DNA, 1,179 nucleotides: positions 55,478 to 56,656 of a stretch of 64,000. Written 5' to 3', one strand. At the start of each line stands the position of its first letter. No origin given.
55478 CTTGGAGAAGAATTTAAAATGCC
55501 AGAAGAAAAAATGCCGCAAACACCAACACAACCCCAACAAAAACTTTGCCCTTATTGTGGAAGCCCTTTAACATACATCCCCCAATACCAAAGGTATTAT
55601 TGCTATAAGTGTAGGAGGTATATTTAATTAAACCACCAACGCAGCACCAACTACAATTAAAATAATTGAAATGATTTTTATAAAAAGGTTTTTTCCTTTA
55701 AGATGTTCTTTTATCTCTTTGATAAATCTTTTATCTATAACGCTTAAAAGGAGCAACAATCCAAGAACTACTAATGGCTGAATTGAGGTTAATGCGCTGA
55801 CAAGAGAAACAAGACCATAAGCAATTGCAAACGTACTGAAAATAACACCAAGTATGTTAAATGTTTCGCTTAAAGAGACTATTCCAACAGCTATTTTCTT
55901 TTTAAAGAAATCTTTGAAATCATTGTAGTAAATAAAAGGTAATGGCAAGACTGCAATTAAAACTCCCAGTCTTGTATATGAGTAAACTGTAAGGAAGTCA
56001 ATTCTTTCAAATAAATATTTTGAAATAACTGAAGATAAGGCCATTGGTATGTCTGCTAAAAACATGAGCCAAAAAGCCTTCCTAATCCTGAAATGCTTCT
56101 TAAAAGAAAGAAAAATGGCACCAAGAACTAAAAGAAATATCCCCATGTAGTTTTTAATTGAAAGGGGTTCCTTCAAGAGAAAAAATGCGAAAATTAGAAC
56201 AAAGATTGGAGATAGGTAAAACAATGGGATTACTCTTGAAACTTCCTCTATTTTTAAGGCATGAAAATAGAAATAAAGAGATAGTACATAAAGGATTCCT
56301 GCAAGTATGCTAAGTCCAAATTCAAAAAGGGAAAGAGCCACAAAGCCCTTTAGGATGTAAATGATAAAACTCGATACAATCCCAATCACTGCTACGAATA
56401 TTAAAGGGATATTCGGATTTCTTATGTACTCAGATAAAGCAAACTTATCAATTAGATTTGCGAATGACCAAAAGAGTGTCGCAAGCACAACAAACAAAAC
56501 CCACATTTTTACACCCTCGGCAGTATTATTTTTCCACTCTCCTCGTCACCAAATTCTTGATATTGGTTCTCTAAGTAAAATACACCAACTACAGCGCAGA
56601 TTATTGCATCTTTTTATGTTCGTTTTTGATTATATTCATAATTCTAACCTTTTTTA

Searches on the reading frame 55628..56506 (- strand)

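Call 87: search_protein_families(library=pfam, proteins=[window:55628-56506:-], max_evalue=0.00001)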
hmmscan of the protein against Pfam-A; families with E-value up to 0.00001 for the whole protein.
window:55628-56506:- (292 aa): 1 family
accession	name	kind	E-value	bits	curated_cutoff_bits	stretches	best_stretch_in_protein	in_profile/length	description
PF00892.27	EamA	-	1.4e-19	71.1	28.2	1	1-134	2-134/135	EamA-like transporter family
